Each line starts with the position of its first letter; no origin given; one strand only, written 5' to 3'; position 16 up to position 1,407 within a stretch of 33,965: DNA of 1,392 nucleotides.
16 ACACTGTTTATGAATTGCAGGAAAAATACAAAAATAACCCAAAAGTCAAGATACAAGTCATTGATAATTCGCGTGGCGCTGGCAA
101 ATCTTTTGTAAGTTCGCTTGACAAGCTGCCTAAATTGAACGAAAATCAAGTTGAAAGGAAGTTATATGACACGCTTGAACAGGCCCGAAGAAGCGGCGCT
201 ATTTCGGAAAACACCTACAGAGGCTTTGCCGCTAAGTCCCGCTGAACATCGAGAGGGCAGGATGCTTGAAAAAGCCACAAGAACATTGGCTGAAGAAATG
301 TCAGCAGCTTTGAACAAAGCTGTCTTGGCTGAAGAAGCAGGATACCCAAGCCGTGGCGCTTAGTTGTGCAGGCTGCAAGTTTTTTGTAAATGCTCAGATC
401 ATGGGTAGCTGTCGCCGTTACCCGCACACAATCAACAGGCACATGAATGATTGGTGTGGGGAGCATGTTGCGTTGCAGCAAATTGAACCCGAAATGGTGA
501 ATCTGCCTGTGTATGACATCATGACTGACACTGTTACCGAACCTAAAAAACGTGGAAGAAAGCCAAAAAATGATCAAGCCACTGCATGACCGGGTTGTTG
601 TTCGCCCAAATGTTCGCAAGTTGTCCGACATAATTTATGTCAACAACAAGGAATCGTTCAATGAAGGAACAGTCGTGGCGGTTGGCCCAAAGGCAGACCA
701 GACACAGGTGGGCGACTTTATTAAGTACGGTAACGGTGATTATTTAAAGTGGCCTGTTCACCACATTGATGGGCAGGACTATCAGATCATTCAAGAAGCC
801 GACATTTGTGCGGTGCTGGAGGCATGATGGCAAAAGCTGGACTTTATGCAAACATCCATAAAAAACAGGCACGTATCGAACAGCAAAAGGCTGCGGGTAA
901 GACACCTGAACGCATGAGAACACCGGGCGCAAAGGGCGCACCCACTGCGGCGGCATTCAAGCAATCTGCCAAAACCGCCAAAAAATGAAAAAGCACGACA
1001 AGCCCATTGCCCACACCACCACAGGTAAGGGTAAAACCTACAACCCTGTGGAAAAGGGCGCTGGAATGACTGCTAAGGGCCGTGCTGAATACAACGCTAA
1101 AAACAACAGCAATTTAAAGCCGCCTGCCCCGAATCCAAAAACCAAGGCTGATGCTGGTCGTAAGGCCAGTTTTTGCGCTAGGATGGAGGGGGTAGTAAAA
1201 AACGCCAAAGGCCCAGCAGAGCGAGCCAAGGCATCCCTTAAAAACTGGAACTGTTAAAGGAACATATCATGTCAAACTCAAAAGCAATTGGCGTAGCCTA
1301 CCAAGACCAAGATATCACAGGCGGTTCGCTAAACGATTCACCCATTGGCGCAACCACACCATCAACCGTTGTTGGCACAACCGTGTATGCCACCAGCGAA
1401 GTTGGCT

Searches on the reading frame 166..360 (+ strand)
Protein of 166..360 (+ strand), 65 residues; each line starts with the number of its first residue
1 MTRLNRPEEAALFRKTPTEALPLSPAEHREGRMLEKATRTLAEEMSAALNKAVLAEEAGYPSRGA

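Call 65: search_solved_structures(query=A3, max_evalue=10, show_alignments=2)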
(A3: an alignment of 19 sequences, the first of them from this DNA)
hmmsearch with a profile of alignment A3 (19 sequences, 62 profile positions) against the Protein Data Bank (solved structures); distinct sequences matched with E-value up to 10: 1.
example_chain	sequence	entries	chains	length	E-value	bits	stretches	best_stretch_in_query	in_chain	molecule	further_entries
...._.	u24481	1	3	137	0.33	14.1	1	30-59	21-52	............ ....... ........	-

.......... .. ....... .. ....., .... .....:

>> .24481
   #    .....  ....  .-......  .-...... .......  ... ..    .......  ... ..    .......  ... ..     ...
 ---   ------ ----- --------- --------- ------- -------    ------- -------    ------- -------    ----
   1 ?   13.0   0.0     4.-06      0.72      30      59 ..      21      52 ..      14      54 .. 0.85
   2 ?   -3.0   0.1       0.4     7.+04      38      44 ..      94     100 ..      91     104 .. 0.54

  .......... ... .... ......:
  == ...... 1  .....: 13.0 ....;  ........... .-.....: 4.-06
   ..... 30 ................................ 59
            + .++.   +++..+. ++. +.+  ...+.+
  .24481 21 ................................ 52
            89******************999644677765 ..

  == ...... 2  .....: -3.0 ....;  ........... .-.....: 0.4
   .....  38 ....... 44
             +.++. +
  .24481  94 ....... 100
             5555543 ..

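Call 66: search_protein_families(library=pfam, alignment_id=A3, max_evalue=1)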
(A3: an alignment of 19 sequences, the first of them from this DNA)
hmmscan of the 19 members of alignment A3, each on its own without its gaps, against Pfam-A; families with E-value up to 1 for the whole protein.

A. member 1, seq(65 aa): 2 families
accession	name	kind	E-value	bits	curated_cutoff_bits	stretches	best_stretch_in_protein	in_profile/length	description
PF21095.3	CarD_C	-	0.065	13.7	23.1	1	29-51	55-77/87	CarD, C-terminal domain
PF12833.13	HTH_18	-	0.1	13.3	33.6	1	19-63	18-59/80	Helix-turn-helix domain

B. families by the number of members that match (of 19 scanned): 8 families
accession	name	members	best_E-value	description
PF12833.13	HTH_18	2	0.031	Helix-turn-helix domain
PF13879.11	Hmw_CFAP97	2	0.062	Hemingway/CFA97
PF21095.3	CarD_C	2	0.065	CarD, C-terminal domain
PF06394.18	Pepsin-I3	1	0.0039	Pepsin inhibitor-3-like repeated domain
PF24114.1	DUF7388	1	0.06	Family of unknown function (DUF7388)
PF16483.10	Glyco_hydro_64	1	0.11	Beta-1,3-glucanase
PF07208.16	DUF1414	1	0.22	Protein of unknown function (DUF1414)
PF12935.12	Sec16_N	1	0.24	Vesicle coat trafficking protein Sec16 N-terminus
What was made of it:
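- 166..363 (+): Newly recognised 65-aa ORF, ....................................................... It overlaps the last 80 nt of the kinase gene in another frame. Its SD, AAGGAAG (154-160), lies inside kinase codons. It is the kinase's cassette partner. There is no Pfam or PDB family (calls 65, 66).
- The partner has no similarity to ng_epsilon1 or any known antitoxin (calls 65, 66).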

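Call 92: search_protein_families(library=padloc, proteins=[window:166-360:+], max_evalue=0.1)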
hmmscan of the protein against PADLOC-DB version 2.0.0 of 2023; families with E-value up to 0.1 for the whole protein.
seq(65 aa): 0 families
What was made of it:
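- There is no PADLOC match or other match linking it to defence (call 92).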

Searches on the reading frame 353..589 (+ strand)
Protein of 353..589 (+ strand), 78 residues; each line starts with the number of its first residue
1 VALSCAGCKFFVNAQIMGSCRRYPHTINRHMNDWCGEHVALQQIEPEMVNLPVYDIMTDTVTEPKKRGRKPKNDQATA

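Call 71: search_protein_families(library=pfam, proteins=[window:353-589:+], max_evalue=0.01)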
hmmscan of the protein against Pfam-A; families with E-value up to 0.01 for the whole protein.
window:353-589:+ (78 aa): 0 families
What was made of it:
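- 353..589 (+): Backbone gene for a 78-aa four-Cys zinc-ribbon-like protein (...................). In kinase-less phages it directly follows the 70-aa gene. It has no Pfam family (call 71).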

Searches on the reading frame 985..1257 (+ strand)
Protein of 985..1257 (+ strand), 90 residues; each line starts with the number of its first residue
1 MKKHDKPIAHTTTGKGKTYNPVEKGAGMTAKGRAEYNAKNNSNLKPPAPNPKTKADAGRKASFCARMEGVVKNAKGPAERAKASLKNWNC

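Call 71: search_protein_families(library=pfam, proteins=[window:985-1257:+], max_evalue=0.01)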
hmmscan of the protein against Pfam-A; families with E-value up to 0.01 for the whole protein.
window:985-1257:+ (90 aa): 1 family
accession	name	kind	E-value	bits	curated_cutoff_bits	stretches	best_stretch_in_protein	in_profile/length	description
PF19846.4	DUF6321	-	8e-17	62.1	28.5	1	24-88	4-72/72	Domain of unknown function (DUF6321)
